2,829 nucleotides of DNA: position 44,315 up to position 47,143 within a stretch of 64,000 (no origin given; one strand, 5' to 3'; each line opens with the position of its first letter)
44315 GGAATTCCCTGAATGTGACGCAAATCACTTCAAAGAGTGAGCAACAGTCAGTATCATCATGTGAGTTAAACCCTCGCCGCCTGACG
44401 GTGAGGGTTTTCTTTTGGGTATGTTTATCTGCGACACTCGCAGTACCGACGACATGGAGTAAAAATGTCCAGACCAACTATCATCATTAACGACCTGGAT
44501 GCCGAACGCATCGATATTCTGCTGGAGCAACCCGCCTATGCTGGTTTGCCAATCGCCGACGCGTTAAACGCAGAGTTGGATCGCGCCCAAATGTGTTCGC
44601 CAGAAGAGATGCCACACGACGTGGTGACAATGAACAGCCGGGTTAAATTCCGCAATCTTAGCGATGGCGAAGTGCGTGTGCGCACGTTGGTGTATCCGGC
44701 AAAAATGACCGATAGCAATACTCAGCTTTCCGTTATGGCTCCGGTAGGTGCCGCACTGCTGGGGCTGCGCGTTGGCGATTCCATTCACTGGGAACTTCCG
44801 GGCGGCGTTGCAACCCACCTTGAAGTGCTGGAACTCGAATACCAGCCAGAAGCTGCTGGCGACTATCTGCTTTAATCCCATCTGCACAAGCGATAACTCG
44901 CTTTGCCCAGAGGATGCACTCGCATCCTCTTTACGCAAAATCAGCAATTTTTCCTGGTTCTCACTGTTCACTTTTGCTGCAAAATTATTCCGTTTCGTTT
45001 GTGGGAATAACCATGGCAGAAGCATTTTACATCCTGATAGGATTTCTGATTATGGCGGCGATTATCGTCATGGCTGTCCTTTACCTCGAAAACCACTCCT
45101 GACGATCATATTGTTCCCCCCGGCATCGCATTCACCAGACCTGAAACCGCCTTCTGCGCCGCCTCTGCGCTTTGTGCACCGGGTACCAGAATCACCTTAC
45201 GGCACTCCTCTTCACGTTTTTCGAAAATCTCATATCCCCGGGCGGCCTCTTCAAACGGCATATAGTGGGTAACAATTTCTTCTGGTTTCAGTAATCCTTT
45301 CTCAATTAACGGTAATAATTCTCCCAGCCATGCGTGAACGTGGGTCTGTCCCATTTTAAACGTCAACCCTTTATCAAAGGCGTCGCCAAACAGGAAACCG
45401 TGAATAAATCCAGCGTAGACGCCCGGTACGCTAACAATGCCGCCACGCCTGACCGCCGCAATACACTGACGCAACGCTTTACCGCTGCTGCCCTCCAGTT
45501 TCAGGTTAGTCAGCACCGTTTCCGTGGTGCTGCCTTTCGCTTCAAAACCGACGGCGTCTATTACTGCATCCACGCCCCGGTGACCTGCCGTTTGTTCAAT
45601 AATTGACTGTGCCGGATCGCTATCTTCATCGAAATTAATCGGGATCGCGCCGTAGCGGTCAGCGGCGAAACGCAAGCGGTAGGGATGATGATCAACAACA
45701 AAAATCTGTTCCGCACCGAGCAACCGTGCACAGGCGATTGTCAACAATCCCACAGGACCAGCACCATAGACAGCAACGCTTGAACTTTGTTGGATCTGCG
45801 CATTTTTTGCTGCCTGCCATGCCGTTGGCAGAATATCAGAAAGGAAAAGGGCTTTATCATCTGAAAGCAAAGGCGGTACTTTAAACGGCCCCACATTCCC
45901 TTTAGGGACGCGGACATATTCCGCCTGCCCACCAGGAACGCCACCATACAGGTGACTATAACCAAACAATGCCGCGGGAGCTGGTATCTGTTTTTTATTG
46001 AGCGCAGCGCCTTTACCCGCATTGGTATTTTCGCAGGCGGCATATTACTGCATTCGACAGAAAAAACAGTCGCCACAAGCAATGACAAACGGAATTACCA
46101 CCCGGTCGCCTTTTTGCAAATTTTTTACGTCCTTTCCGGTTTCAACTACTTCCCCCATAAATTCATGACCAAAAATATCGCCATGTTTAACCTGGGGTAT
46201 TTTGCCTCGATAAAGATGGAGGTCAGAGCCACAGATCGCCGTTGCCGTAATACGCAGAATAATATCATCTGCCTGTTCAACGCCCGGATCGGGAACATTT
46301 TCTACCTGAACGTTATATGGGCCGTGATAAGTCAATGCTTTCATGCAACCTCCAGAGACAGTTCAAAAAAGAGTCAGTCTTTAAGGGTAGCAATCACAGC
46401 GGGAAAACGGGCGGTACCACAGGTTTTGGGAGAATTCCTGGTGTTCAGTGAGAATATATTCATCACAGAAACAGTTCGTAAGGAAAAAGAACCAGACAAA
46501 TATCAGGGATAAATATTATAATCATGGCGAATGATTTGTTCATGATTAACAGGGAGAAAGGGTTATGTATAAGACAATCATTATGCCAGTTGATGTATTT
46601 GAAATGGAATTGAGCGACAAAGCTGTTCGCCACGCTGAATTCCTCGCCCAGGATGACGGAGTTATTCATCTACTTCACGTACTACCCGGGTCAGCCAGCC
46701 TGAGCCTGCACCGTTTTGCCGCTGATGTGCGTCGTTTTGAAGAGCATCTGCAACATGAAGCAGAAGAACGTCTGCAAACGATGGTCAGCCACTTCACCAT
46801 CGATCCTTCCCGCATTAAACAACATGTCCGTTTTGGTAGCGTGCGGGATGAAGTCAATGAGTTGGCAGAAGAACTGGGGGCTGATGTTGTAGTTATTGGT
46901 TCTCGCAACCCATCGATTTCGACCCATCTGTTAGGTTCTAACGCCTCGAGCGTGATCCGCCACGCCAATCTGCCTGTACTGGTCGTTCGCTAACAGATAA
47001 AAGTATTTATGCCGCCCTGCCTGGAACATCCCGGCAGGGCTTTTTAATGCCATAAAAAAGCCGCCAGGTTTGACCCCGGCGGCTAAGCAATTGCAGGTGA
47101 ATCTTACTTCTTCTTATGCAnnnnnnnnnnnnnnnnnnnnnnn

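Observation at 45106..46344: ybdR is split by a single in-frame ochre codon with the reading frame otherwise intact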

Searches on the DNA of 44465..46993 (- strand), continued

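Call 26: get_annotated_region(hit=H75, flank=1500)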
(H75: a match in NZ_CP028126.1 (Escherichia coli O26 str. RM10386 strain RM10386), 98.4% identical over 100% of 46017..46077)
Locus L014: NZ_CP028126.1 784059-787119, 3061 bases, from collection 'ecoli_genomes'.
description: Escherichia coli O26 str. RM10386 chromosome, complete genome
organism: Escherichia coli O26 str. RM10386 strain RM10386 (NCBI taxid 1055534)
replicon: chromosome; assembly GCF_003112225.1
host: Bos taurus; source: feces; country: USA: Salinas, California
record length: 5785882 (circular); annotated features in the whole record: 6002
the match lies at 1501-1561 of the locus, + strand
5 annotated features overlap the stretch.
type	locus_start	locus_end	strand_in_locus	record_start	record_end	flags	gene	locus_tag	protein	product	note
CDS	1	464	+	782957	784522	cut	ahpF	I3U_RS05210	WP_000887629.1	alkyl hydroperoxide reductase subunit F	-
CDS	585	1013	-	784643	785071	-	uspG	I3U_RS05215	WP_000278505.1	universal stress protein UspG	-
CDS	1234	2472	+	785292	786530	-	ybdR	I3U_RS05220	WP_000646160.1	zinc-dependent alcohol dehydrogenase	-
CDS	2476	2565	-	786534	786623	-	yldA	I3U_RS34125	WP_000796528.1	small membrane protein YldA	-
CDS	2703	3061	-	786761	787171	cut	rnk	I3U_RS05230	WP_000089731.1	nucleoside diphosphate kinase regulator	-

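Call 27: get_annotated_region(hit=H158, flank=300)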
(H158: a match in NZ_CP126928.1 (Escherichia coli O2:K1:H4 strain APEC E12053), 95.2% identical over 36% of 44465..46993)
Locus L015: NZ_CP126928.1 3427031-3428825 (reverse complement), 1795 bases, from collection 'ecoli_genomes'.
description: Escherichia coli O2:K1:H4 strain APEC E12053 chromosome, complete genome
organism: Escherichia coli O2:K1:H4 strain APEC E12053 (NCBI taxid 3050626)
replicon: chromosome; assembly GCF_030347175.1
host: Gallus gallus; source: Liver and air sac; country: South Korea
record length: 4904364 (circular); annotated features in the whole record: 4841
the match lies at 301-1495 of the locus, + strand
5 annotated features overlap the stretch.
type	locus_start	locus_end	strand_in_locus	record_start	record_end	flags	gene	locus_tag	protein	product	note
CDS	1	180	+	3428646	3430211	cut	ahpF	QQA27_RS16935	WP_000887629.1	alkyl hydroperoxide reductase subunit F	-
CDS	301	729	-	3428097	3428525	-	uspG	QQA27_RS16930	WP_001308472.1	universal stress protein UspG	-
CDS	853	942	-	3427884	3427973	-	yldA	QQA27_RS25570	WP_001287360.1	small membrane protein YldA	-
CDS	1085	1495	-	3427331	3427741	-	rnk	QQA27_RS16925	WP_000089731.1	nucleoside diphosphate kinase regulator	-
CDS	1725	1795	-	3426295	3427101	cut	rna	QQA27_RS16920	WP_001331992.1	ribonuclease I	-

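Call 49: get_annotated_region(hit=H127, flank=10)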
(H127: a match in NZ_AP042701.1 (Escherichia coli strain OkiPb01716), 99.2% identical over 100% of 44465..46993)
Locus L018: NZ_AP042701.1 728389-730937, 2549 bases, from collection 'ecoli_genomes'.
description: Escherichia coli strain OkiPb01716 chromosome, complete genome
organism: Escherichia coli strain OkiPb01716 (NCBI taxid 562)
replicon: chromosome; assembly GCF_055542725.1
host: -; source: bovine feces; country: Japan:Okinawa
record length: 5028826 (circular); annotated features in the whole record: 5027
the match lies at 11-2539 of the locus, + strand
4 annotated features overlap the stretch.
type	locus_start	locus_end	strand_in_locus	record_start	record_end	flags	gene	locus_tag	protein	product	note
CDS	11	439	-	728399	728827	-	uspG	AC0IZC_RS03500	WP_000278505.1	universal stress protein UspG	-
CDS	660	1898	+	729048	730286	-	ybdR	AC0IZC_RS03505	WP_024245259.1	zinc-dependent alcohol dehydrogenase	-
CDS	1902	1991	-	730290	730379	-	yldA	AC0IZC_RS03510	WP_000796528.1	small membrane protein YldA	-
CDS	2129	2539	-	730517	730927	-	rnk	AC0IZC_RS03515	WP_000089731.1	nucleoside diphosphate kinase regulator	-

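Call 50: get_annotated_region(hit=H133, flank=10)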
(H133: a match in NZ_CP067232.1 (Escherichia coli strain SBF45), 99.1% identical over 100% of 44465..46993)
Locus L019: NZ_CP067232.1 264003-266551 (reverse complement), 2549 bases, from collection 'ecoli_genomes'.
description: Escherichia coli strain SBF45 chromosome, complete genome
organism: Escherichia coli strain SBF45 (NCBI taxid 562)
replicon: chromosome; assembly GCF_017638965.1
host: -; source: surface water; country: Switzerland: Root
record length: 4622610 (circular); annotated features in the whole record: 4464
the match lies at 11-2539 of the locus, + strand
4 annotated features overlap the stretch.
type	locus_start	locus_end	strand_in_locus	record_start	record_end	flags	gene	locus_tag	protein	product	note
CDS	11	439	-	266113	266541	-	uspG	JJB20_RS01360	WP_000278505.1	universal stress protein UspG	-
CDS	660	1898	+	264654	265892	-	ybdR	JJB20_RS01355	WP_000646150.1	zinc-dependent alcohol dehydrogenase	-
CDS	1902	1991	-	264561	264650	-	yldA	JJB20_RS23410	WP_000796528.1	small membrane protein YldA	-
CDS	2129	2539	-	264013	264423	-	rnk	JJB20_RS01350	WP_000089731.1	nucleoside diphosphate kinase regulator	-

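Call 51: get_annotated_region(hit=H136, flank=10)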
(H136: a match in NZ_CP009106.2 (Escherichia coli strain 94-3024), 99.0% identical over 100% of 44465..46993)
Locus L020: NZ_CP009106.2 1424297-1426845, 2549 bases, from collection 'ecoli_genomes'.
description: Escherichia coli strain 94-3024 chromosome, complete genome
organism: Escherichia coli strain 94-3024 (NCBI taxid 562)
replicon: chromosome; assembly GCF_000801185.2
host: -; source: human stool; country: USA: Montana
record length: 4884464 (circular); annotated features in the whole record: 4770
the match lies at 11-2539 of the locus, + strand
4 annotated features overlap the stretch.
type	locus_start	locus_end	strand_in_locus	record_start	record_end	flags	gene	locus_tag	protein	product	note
CDS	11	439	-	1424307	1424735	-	uspG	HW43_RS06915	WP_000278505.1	universal stress protein UspG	-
CDS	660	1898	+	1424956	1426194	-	ybdR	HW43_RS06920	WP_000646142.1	zinc-dependent alcohol dehydrogenase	-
CDS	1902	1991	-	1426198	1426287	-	yldA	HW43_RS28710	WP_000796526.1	small membrane protein YldA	-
CDS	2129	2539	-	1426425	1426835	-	rnk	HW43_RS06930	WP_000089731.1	nucleoside diphosphate kinase regulator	-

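Call 52: get_annotated_region(hit=H141, flank=10)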
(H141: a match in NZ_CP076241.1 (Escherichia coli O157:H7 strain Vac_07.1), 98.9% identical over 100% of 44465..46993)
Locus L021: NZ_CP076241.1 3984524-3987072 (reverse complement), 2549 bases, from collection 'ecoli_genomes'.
description: Escherichia coli O157:H7 strain Vac_07.1 chromosome, complete genome
organism: Escherichia coli O157:H7 strain Vac_07.1 (NCBI taxid 83334)
replicon: chromosome; assembly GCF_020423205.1
host: -; source: Rectal swab of live bovine cattle; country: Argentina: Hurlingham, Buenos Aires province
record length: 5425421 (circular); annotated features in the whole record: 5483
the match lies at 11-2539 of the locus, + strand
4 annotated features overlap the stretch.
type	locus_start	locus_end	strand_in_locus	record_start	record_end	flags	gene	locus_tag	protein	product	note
CDS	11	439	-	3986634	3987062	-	uspG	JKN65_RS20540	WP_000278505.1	universal stress protein UspG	-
CDS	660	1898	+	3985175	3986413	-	ybdR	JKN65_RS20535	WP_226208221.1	zinc-dependent alcohol dehydrogenase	-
CDS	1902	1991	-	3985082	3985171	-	yldA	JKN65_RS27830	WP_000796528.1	small membrane protein YldA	-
CDS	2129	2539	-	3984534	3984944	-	rnk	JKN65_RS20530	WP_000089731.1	nucleoside diphosphate kinase regulator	-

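Call 53: get_annotated_region(hit=H145, flank=10)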
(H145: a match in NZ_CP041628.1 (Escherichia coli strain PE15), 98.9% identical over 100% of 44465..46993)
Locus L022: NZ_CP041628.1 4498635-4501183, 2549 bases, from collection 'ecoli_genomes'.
description: Escherichia coli strain PE15 chromosome, complete genome
organism: Escherichia coli strain PE15 (NCBI taxid 562)
replicon: chromosome; assembly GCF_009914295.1
host: pig; source: -; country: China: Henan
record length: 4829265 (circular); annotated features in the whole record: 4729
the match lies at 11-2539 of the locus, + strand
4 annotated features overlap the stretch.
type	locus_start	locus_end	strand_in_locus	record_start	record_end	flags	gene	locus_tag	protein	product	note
CDS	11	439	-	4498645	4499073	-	uspG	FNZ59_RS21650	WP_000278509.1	universal stress protein UspG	-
CDS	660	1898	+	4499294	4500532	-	ybdR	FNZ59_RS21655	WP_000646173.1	zinc-dependent alcohol dehydrogenase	-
CDS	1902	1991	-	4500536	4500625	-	yldA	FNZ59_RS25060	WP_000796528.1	small membrane protein YldA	-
CDS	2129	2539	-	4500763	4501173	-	rnk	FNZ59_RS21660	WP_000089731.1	nucleoside diphosphate kinase regulator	-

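Call 54: get_annotated_region(hit=H150, flank=10)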
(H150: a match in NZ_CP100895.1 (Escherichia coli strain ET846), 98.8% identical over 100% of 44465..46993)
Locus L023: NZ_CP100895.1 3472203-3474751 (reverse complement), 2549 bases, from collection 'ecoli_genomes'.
description: Escherichia coli strain ET846 chromosome, complete genome
organism: Escherichia coli strain ET846 (NCBI taxid 562)
replicon: chromosome; assembly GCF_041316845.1
host: Hoplobatrachus rugulosus; source: feces; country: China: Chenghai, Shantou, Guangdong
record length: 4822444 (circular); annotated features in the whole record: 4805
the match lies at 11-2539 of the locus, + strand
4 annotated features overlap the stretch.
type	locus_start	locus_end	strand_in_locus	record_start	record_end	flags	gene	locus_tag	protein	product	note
CDS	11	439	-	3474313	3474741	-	uspG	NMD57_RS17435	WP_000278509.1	universal stress protein UspG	-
CDS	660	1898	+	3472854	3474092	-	ybdR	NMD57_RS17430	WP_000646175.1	zinc-dependent alcohol dehydrogenase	-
CDS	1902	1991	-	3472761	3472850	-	yldA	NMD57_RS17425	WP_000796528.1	small membrane protein YldA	-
CDS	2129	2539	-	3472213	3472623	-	rnk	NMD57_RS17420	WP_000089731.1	nucleoside diphosphate kinase regulator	-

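Call 55: get_annotated_region(hit=H151, flank=10)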
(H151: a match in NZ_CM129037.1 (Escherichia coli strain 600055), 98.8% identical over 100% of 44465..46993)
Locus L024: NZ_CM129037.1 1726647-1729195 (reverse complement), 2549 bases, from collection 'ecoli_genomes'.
description: Escherichia coli strain 600055 chromosome, whole genome shotgun sequence
organism: Escherichia coli strain 600055 (NCBI taxid 562)
replicon: chromosome; assembly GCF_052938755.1
host: Homo sapiens; source: stool; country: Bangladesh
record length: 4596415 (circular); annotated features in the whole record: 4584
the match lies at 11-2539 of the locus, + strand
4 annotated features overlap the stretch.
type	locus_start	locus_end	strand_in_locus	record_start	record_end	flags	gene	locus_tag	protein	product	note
CDS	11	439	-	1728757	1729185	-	uspG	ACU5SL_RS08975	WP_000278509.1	universal stress protein UspG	-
CDS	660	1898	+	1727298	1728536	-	ybdR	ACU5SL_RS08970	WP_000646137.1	zinc-dependent alcohol dehydrogenase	-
CDS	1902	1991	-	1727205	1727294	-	yldA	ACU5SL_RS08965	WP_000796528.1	small membrane protein YldA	-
CDS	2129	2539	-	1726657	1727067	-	rnk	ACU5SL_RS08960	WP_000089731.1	nucleoside diphosphate kinase regulator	-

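Call 56: get_annotated_region(hit=H137, flank=10)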
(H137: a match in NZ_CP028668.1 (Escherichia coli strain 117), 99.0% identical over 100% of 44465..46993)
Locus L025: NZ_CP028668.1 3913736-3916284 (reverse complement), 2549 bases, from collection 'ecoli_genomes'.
description: Escherichia coli strain 117 chromosome, complete genome
organism: Escherichia coli strain 117 (NCBI taxid 562)
replicon: chromosome; assembly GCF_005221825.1
host: -; source: cattle; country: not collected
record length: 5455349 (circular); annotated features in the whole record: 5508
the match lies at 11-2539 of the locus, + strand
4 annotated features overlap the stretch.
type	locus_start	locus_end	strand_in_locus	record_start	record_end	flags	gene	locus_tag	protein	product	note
CDS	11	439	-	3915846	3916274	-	uspG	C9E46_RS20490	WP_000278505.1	universal stress protein UspG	-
CDS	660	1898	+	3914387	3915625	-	ybdR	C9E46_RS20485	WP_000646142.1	zinc-dependent alcohol dehydrogenase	-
CDS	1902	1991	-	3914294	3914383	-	yldA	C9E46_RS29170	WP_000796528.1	small membrane protein YldA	-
CDS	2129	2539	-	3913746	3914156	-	rnk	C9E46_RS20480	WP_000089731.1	nucleoside diphosphate kinase regulator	-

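Call 58: search_dna_similar(query=L007:19734-20233:+, collection=ecoli_genomes, mode=near, max_rows=25)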
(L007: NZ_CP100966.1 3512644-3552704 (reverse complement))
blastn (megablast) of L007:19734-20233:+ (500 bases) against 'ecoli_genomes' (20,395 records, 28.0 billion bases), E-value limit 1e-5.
Records with a match: 3603; places in all: 3615; records where one place covers at least 80% of the query: 3598.
Genomes with a match: 3603 of 5426; with a place that covers at least 80% of the query: 3598. Places per genome that has any: lowest 1, median 1, highest 2. On chromosomes: 3613 places; on plasmids: 2.
Best place of each record, by identity: >=99% 7; 95-99% 3593; 90-95% 2; 80-90% 1.
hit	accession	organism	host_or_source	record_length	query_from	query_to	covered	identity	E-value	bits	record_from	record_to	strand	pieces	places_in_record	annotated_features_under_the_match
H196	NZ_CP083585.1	Escherichia coli strain ECNB21-M121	meat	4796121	1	500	100%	100.0%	0e+0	924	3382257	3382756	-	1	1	ybdR: zinc-dependent alcohol dehydrogenase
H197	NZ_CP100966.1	Escherichia coli strain ET350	Hoplobatrachus rugulosus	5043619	1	500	100%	100.0%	0e+0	924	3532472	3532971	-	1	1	ybdR: zinc-dependent alcohol dehydrogenase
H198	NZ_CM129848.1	Escherichia coli strain TB06052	fresh water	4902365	1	500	100%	100.0%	0e+0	924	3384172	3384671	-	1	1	ybdR: zinc-dependent alcohol dehydrogenase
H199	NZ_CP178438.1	Escherichia coli strain JX21CE8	chicken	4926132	1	500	100%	100.0%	0e+0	924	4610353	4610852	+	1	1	ybdR: zinc-dependent alcohol dehydrogenase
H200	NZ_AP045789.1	Escherichia coli strain 23CRST027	Homo sapiens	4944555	1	500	100%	100.0%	0e+0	924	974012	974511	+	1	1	ybdR: zinc-dependent alcohol dehydrogenase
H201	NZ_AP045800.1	Escherichia coli strain 23CRST031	Homo sapiens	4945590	1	500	100%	100.0%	0e+0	924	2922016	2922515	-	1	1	ybdR: zinc-dependent alcohol dehydrogenase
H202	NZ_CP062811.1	Escherichia coli strain Res13-Sevr-PER07-33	Sus scrofa domesticus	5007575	1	500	100%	99.8%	0e+0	918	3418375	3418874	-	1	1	ybdR: zinc-dependent alcohol dehydrogenase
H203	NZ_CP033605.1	Escherichia coli O157:H7 strain TR01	Cattle carcass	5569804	1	500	100%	98.8%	0e+0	891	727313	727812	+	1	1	ybdR: zinc-dependent alcohol dehydrogenase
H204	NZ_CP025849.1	Escherichia coli strain 600468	Homo sapiens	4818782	1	500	100%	98.6%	0e+0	885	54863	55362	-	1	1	ybdR: zinc-dependent alcohol dehydrogenase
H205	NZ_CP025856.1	Escherichia coli strain 504838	Homo sapiens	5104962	1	500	100%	98.6%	0e+0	885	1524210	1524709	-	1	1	ybdR: zinc-dependent alcohol dehydrogenase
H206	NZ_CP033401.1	Escherichia coli strain WCHEC020031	Homo sapiens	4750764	1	500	100%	98.6%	0e+0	885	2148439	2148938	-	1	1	ybdR: zinc-dependent alcohol dehydrogenase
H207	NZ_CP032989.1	Escherichia coli strain W2-5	Jin River water W2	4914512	1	500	100%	98.6%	0e+0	885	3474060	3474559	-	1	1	ybdR: zinc-dependent alcohol dehydrogenase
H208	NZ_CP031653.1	Escherichia coli strain UK_Dog_Liverpool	dog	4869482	1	500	100%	98.6%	0e+0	885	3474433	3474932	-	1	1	ybdR: zinc-dependent alcohol dehydrogenase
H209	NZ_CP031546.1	Escherichia coli strain cq9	pig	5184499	1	500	100%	98.6%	0e+0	885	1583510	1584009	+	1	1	ybdR: zinc-dependent alcohol dehydrogenase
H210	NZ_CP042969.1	Escherichia coli strain CFSAN061769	missing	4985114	1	500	100%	98.6%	0e+0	885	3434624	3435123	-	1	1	ybdR: zinc-dependent alcohol dehydrogenase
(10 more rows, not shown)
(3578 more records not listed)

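Call 59: search_dna_similar(query=L012:19734-20233:+, collection=ecoli_genomes, mode=near, max_rows=25)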
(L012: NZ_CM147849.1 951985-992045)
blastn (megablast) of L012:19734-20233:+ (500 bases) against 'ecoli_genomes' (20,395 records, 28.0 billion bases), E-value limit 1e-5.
Records with a match: 3603; places in all: 3615; records where one place covers at least 80% of the query: 3598.
Genomes with a match: 3603 of 5426; with a place that covers at least 80% of the query: 3598. Places per genome that has any: lowest 1, median 1, highest 2. On chromosomes: 3613 places; on plasmids: 2.
Best place of each record, by identity: >=99% 803; 95-99% 2798; 90-95% 1; 80-90% 1.
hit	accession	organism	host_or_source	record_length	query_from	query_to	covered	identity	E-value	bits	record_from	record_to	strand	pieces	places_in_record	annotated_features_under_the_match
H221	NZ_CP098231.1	Escherichia coli strain XJ34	bovine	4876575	1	500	100%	100.0%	0e+0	924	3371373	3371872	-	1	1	ybdR: zinc-dependent alcohol dehydrogenase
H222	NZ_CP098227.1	Escherichia coli strain XJ6-3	bovine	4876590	1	500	100%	100.0%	0e+0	924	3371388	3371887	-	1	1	ybdR: zinc-dependent alcohol dehydrogenase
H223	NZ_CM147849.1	Escherichia coli strain 33F4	Calf of Bos taurus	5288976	1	500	100%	100.0%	0e+0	924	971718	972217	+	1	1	ybdR: zinc-dependent alcohol dehydrogenase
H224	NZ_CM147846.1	Escherichia coli strain 32F4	Calf of Bos taurus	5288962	1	500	100%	100.0%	0e+0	924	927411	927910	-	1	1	ybdR: zinc-dependent alcohol dehydrogenase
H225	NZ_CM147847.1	Escherichia coli strain 33E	farm environment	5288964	1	500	100%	100.0%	0e+0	924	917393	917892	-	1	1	ybdR: zinc-dependent alcohol dehydrogenase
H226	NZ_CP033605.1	Escherichia coli O157:H7 strain TR01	Cattle carcass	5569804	1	500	100%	99.6%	0e+0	913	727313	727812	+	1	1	ybdR: zinc-dependent alcohol dehydrogenase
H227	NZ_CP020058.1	Escherichia coli strain AR_0061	missing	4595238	1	500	100%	99.4%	0e+0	907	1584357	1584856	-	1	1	ybdR: zinc-dependent alcohol dehydrogenase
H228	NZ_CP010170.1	Escherichia coli strain H6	not applicable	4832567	1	500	100%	99.4%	0e+0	907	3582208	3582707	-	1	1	ybdR: zinc-dependent alcohol dehydrogenase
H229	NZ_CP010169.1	Escherichia coli strain H5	not applicable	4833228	1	500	100%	99.4%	0e+0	907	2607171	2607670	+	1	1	ybdR: zinc-dependent alcohol dehydrogenase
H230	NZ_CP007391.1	Escherichia coli strain ST540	-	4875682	1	500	100%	99.4%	0e+0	907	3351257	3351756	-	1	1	ybdR: zinc-dependent alcohol dehydrogenase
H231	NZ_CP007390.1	Escherichia coli strain ST540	-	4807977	1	500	100%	99.4%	0e+0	907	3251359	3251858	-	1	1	ybdR: zinc-dependent alcohol dehydrogenase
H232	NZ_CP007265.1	Escherichia coli strain ST540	-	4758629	1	500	100%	99.4%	0e+0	907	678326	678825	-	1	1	ybdR: zinc-dependent alcohol dehydrogenase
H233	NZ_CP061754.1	Escherichia coli O18ac:H14 strain 873.10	Bos taurus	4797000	1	500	100%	99.4%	0e+0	907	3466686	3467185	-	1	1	ybdR: zinc-dependent alcohol dehydrogenase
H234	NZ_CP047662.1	Escherichia coli strain LD93-1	feces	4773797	1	500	100%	99.4%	0e+0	907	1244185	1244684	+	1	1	ybdR: zinc-dependent alcohol dehydrogenase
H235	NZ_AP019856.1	Escherichia coli O8:H8 strain 16F5M1D1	Homo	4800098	1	500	100%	99.4%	0e+0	907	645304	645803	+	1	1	ybdR: zinc-dependent alcohol dehydrogenase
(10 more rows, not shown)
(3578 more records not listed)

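Call 60: get_annotated_region(hit=H202, flank=1000)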
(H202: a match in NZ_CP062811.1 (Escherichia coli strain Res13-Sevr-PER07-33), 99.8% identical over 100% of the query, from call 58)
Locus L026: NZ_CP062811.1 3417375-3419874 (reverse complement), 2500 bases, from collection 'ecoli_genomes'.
description: Escherichia coli strain Res13-Sevr-PER07-33 chromosome, complete genome
organism: Escherichia coli strain Res13-Sevr-PER07-33 (NCBI taxid 562)
replicon: chromosome; assembly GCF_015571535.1
host: Sus scrofa domesticus; source: feces; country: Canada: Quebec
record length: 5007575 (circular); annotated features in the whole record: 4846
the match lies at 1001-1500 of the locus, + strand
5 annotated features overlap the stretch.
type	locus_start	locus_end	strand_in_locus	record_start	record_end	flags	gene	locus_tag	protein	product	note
CDS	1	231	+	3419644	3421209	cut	ahpF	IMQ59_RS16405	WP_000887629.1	alkyl hydroperoxide reductase subunit F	-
CDS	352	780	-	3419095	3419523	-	uspG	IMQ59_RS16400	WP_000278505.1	universal stress protein UspG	-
CDS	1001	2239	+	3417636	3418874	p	ybdR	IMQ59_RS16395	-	zinc-dependent alcohol dehydrogenase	internal stop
CDS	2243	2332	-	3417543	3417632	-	yldA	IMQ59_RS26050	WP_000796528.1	small membrane protein YldA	-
CDS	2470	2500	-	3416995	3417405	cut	rnk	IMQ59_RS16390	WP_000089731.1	nucleoside diphosphate kinase regulator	-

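Call 61: get_annotated_region(hit=H227, flank=1000)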
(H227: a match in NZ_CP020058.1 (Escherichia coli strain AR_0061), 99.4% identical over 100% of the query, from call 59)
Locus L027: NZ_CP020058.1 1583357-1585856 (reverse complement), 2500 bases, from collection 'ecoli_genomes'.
description: Escherichia coli strain AR_0061 chromosome, complete genome
organism: Escherichia coli strain AR_0061 (NCBI taxid 562)
replicon: chromosome; assembly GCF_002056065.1
host: missing; source: missing; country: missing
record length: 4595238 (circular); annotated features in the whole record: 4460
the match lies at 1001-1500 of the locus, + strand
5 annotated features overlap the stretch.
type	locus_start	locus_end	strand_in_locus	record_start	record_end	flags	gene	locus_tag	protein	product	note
CDS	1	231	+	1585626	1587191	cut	ahpF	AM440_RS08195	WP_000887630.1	alkyl hydroperoxide reductase subunit F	-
CDS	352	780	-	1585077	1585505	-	uspG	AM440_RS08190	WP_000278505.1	universal stress protein UspG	-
CDS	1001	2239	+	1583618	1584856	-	ybdR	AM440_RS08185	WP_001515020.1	zinc-dependent alcohol dehydrogenase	-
CDS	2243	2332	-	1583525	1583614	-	yldA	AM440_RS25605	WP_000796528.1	small membrane protein YldA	-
CDS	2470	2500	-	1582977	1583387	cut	rnk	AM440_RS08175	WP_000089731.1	nucleoside diphosphate kinase regulator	-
